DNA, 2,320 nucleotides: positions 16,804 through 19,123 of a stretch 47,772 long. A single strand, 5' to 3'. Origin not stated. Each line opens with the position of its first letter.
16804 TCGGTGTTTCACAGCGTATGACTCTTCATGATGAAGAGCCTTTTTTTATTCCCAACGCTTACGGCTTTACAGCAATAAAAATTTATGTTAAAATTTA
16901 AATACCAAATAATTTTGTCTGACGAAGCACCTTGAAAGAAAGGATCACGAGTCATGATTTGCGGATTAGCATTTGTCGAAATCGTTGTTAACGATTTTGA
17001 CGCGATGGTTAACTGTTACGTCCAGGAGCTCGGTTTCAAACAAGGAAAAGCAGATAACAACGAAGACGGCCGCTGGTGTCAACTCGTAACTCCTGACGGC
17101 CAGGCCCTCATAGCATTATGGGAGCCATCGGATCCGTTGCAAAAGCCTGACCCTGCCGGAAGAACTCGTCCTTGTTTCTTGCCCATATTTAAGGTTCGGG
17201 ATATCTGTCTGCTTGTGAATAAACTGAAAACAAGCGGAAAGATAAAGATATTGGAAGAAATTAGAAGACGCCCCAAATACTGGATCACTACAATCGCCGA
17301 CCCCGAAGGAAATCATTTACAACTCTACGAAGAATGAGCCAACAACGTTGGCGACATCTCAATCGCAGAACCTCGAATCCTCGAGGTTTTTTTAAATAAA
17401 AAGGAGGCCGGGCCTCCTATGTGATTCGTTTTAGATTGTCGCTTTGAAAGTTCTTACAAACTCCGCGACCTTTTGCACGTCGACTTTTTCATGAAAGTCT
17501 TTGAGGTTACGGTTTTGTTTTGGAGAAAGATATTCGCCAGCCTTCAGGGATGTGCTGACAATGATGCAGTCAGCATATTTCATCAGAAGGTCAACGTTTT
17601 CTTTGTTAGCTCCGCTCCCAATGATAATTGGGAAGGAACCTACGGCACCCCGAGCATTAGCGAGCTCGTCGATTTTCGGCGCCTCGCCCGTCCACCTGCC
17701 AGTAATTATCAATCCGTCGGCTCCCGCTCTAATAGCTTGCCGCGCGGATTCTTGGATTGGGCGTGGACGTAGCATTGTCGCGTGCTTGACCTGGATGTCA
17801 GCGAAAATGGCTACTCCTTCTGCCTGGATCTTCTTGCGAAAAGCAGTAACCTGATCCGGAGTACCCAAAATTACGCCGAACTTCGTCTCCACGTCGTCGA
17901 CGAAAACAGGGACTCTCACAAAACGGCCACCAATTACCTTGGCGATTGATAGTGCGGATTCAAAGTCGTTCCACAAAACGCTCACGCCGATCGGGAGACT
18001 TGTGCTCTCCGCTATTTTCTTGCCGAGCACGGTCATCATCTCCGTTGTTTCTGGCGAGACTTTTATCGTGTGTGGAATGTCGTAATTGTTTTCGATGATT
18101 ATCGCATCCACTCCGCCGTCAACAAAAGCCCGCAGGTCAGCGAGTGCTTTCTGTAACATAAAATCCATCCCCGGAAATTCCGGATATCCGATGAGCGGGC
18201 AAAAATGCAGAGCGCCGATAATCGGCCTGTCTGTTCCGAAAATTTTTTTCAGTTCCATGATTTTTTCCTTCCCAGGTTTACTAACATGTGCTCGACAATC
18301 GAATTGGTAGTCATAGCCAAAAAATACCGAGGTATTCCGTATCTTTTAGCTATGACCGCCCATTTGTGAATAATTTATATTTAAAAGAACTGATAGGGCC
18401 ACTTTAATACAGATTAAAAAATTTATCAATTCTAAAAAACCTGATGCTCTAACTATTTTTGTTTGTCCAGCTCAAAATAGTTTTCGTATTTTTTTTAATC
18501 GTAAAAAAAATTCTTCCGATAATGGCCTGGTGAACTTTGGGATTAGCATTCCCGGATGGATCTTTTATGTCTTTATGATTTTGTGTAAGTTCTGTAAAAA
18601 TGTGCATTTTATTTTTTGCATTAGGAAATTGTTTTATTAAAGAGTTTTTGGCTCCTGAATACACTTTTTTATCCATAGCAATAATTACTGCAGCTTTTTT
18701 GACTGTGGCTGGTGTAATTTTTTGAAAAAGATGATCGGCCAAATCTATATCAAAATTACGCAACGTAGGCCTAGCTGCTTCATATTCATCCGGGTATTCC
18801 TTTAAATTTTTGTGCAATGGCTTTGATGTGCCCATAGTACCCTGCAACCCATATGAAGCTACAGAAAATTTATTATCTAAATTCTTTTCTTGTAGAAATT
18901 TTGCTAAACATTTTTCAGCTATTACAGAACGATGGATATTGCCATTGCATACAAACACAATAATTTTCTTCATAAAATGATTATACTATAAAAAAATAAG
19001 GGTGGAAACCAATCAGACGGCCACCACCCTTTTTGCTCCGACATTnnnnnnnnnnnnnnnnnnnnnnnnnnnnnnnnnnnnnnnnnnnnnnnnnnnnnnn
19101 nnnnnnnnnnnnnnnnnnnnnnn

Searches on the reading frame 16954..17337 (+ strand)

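Call 8: search_protein_families(library=pfam, proteins=[window:16954-17337:+], max_evalue=0.001)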
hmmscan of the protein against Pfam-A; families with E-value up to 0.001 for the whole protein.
window:16954-17337:+ (127 aa): 1 family
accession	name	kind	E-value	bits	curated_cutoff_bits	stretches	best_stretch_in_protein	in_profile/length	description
PF00903.31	Glyoxalase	-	6.7e-09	36.6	20.6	1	5-123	2-120/121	Glyoxalase/Bleomycin resistance protein/Dioxygenase superfamily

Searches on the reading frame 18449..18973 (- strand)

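Call 81: search_protein_families(library=pfam, proteins=[window:18449-18973:-], max_evalue=0.0001)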
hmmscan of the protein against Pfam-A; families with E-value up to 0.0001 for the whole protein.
window:18449-18973:- (174 aa): 1 family
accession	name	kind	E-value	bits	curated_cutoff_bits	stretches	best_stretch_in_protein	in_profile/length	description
PF01451.26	LMWPc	-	4.4e-17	63.1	23.2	1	5-149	1-131/144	Low molecular weight phosphotyrosine protein phosphatase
